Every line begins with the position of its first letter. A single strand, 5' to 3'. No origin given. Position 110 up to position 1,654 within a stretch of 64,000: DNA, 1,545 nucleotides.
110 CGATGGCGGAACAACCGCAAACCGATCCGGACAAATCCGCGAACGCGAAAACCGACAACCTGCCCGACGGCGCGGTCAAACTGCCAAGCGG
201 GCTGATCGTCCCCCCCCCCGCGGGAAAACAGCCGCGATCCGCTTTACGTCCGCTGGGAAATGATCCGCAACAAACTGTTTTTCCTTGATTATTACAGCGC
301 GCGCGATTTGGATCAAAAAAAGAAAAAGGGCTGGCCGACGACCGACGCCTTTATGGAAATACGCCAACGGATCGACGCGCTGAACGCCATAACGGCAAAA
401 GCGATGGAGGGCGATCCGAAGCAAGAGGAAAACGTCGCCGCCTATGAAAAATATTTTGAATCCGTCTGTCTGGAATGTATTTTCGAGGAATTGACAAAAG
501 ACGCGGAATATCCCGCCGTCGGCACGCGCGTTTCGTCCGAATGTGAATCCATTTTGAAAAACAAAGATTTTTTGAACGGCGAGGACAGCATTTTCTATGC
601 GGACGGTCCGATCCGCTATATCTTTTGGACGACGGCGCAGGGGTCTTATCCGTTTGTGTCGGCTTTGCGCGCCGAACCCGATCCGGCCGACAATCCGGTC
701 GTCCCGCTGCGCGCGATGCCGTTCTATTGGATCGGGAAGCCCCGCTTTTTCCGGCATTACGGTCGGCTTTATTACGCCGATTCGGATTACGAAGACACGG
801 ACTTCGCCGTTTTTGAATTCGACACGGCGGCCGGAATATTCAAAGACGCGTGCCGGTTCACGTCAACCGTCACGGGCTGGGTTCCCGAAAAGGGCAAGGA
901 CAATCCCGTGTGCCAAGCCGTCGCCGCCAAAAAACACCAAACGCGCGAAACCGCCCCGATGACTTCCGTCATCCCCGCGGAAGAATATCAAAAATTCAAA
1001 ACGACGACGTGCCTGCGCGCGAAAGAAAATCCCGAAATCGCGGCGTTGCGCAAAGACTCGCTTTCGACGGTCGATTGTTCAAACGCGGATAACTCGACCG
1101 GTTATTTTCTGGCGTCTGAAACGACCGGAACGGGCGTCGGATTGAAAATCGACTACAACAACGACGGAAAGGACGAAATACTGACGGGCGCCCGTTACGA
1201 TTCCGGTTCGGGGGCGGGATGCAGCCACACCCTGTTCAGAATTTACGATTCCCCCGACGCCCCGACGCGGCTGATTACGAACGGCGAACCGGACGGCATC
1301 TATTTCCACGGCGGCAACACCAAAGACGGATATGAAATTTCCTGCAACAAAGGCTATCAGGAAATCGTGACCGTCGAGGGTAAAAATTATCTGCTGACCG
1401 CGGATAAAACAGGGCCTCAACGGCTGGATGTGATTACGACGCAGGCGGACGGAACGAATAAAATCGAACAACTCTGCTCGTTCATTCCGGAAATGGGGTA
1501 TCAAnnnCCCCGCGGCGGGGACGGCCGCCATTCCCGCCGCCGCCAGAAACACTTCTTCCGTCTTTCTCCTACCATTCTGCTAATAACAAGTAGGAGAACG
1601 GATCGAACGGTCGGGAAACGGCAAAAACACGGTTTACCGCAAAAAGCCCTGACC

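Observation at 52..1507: C10 homopolymer at the junction of a signal-peptide ORF and a 415-aa ORF: candidate phase-variable secreted protein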

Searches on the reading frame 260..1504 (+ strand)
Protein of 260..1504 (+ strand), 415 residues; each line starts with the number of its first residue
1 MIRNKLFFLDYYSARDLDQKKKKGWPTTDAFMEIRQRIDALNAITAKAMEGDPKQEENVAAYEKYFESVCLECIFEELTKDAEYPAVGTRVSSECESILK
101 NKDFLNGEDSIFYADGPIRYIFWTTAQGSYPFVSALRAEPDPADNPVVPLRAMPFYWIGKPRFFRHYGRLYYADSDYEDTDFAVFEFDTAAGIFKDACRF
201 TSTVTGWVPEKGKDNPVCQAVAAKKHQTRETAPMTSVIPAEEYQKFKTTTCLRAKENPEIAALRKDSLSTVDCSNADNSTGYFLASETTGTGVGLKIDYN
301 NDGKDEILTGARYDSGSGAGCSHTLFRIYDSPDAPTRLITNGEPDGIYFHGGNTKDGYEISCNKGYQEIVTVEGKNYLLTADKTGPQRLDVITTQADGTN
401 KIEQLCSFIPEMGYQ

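Call 14: find_encoding_contigs(protein=window:260-1504:+, flank=4000, max_places=10)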
Protein window:260-1504:+ (415 aa): 6 contigs read that carry it; 3 places shown.
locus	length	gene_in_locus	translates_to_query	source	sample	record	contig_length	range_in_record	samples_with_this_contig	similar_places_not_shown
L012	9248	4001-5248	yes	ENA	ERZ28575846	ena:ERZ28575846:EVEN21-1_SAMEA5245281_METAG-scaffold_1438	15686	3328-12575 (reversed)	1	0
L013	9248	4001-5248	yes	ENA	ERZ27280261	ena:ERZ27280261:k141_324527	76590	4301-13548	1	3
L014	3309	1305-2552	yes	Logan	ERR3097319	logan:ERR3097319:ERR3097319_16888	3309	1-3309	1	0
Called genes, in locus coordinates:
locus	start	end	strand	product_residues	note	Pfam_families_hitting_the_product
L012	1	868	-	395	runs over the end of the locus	PF00155:Aminotran_1_2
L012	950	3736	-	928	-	PF00270:DEAD (faint), PF13307:Helicase_C_2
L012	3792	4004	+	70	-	-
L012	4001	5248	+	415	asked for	-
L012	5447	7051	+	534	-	PF01921:tRNA-synt_1f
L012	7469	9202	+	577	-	-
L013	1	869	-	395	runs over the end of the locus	PF00155:Aminotran_1_2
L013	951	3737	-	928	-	PF00270:DEAD (faint), PF13307:Helicase_C_2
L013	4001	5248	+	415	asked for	-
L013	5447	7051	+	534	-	PF01921:tRNA-synt_1f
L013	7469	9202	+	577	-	-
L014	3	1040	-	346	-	?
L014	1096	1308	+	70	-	-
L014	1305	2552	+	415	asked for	-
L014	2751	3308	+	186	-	?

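Call 17: list_cluster_members(proteins=[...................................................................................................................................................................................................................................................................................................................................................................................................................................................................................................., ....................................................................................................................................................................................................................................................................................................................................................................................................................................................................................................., window:260-1504:+, window:52-285:+, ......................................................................, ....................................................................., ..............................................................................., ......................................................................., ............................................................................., P0003])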
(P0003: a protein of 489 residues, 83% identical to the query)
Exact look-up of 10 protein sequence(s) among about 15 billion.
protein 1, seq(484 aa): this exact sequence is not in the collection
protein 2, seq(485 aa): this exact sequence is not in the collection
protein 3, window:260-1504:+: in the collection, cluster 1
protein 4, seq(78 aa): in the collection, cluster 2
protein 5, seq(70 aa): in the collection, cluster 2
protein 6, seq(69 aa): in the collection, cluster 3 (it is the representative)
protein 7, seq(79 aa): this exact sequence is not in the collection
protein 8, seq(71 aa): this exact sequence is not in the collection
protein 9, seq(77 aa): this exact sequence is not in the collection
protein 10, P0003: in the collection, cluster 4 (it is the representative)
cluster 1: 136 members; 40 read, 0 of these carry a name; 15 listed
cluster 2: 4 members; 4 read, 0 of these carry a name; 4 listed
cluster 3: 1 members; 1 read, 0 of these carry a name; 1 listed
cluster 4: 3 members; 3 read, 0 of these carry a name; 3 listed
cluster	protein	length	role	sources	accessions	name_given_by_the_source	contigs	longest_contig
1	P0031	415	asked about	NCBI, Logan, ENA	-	-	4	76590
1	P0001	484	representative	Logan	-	-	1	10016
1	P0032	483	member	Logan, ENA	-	-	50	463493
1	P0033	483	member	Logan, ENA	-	-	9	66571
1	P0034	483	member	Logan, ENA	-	-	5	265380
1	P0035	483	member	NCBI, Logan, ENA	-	-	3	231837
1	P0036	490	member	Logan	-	-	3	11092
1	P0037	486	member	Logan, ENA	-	-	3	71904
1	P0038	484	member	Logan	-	-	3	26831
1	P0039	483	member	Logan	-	-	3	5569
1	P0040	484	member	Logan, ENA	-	-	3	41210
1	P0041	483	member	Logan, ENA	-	-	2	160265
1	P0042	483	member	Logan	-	-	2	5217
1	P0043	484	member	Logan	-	-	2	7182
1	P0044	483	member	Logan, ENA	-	-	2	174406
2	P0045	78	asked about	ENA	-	-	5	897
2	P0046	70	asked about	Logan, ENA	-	-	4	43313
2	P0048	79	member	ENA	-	-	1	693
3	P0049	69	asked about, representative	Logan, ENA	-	-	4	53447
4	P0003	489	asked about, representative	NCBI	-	-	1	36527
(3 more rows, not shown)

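Call 20: find_encoding_contigs(protein=P0037, flank=1500, max_places=5)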
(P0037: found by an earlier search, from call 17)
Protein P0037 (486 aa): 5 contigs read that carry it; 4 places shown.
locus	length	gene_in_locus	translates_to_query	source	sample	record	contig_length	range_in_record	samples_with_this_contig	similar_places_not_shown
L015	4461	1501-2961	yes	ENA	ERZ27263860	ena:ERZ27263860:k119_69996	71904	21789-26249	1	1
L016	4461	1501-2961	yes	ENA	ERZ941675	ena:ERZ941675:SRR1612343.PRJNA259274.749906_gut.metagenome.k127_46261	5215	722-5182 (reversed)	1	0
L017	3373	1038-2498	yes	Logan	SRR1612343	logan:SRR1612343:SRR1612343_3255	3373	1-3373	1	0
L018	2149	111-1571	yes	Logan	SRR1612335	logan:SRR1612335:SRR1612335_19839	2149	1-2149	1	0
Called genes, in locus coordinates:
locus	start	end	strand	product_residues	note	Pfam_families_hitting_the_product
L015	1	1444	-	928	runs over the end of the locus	PF00270:DEAD (faint), PF13307:Helicase_C_2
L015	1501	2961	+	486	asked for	-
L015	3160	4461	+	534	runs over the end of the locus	PF01921:tRNA-synt_1f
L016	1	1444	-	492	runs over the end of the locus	?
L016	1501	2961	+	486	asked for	-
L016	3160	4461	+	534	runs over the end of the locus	PF01921:tRNA-synt_1f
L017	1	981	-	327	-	?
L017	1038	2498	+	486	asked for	-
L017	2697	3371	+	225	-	?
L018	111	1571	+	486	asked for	-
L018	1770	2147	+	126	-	?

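Call 21: find_encoding_contigs(protein=P0049, flank=2000, max_places=6)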
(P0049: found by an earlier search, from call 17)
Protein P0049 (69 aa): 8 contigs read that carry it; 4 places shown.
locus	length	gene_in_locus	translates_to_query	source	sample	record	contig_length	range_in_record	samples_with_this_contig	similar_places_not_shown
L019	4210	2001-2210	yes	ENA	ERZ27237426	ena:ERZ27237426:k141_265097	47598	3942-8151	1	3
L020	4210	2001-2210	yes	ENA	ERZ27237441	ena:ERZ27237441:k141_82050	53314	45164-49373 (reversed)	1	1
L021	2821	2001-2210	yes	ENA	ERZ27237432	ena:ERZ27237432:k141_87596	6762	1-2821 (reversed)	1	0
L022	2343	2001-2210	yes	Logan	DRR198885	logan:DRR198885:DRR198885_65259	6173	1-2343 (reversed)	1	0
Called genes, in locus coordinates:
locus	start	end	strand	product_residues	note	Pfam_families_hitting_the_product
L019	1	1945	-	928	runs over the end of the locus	PF00270:DEAD (faint), PF13307:Helicase_C_2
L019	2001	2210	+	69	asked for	-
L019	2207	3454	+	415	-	-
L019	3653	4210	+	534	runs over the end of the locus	PF01921:tRNA-synt_1f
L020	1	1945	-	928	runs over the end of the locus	PF00270:DEAD (faint), PF13307:Helicase_C_2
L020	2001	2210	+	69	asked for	-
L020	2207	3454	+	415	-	-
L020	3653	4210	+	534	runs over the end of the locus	PF01921:tRNA-synt_1f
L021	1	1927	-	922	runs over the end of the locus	PF00270:DEAD (faint), PF13307:Helicase_C_2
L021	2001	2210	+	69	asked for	-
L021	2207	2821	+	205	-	?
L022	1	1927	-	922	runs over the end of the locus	PF00270:DEAD (faint), PF13307:Helicase_C_2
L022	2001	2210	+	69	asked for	-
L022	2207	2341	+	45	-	?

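Call 22: find_encoding_contigs(protein=P0045, flank=2000, max_places=10)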
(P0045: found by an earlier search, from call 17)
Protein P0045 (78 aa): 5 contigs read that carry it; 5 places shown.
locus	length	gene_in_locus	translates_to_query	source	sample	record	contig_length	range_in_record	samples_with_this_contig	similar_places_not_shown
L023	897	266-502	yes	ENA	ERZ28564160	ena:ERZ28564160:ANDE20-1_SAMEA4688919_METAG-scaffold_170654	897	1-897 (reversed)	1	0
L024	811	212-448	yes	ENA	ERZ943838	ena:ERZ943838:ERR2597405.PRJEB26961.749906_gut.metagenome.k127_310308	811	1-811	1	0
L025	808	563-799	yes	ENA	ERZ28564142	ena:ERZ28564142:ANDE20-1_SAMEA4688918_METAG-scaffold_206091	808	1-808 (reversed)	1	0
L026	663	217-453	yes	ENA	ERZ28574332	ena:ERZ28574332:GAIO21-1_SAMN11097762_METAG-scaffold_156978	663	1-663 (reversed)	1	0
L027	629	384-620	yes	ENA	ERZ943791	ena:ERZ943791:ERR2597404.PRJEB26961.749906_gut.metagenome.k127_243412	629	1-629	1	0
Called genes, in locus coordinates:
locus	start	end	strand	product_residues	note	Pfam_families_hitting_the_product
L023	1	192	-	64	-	?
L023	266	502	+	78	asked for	-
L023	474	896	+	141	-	?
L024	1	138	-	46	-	?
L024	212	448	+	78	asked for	-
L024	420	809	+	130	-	?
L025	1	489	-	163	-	?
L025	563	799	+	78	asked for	-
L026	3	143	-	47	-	?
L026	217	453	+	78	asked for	-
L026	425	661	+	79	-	?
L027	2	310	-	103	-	?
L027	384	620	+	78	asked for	-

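Call 23: find_encoding_contigs(protein=P0046, flank=2000, max_places=10)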
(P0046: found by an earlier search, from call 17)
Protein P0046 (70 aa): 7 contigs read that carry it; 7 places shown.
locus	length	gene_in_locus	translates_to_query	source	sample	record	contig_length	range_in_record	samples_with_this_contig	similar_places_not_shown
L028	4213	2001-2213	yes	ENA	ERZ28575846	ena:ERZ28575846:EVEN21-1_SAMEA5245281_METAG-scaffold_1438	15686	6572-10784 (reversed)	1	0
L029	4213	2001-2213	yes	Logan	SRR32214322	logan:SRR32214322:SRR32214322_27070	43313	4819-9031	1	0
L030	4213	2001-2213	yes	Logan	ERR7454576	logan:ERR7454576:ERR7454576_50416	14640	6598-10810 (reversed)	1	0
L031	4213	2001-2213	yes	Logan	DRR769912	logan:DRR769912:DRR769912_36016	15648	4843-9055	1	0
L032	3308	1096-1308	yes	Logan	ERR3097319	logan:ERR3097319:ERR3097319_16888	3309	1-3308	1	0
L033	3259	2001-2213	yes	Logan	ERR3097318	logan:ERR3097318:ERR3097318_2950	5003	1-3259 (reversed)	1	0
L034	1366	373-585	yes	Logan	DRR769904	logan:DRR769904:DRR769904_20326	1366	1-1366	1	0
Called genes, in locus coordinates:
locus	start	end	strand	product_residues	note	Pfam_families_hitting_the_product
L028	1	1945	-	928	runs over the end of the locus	PF00270:DEAD (faint), PF13307:Helicase_C_2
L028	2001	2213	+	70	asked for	-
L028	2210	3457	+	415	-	-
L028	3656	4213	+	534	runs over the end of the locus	PF01921:tRNA-synt_1f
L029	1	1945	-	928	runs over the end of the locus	PF00270:DEAD (faint), PF13307:Helicase_C_2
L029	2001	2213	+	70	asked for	-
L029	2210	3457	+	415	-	-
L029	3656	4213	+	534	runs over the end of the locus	PF01921:tRNA-synt_1f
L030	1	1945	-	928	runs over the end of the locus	PF00270:DEAD (faint), PF13307:Helicase_C_2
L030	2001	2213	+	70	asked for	-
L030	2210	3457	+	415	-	-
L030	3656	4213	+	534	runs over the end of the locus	PF01921:tRNA-synt_1f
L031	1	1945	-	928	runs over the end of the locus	PF00270:DEAD (faint), PF13307:Helicase_C_2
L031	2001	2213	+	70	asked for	-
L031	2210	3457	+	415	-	-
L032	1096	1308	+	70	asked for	-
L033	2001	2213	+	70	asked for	-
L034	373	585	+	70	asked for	-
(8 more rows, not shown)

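Call 24: find_encoding_contigs(protein=P0048, flank=2000, max_places=5)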
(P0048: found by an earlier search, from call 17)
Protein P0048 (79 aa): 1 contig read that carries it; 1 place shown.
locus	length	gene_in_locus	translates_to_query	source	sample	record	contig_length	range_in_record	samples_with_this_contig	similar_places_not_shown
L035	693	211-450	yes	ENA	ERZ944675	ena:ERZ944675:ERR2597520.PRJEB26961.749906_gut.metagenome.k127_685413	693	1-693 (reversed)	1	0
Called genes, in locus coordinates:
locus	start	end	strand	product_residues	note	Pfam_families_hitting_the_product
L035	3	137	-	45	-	?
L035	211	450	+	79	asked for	-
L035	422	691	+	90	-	?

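Call 30: list_cluster_members(proteins=[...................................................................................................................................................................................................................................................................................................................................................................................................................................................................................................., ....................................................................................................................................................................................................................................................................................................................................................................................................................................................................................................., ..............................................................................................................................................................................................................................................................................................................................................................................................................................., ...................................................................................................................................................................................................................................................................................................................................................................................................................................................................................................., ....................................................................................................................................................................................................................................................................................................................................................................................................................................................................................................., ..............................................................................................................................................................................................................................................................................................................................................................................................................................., P0037])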
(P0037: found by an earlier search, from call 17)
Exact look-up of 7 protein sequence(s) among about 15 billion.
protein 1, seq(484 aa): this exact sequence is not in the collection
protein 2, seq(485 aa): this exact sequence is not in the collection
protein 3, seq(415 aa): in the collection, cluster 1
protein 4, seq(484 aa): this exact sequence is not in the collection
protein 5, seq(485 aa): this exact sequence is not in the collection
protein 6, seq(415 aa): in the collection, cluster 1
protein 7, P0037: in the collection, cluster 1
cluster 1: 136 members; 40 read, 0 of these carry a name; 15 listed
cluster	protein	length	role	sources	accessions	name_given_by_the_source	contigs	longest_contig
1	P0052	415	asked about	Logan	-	-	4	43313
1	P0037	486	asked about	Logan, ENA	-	-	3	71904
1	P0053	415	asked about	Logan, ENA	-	-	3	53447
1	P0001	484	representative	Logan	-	-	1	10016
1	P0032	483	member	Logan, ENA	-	-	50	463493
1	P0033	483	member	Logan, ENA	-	-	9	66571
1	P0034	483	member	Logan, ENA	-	-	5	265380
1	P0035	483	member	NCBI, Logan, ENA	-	-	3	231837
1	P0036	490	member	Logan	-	-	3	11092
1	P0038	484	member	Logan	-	-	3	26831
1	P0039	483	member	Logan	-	-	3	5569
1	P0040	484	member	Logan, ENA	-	-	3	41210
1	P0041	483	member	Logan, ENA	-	-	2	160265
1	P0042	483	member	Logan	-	-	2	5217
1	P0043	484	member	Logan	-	-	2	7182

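Call 33: search_protein_families(library=ncbifam, proteins=[window:260-1504:+], max_evalue=1)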
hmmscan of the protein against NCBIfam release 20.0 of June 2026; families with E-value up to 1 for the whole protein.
window:260-1504:+ (415 aa): 0 families
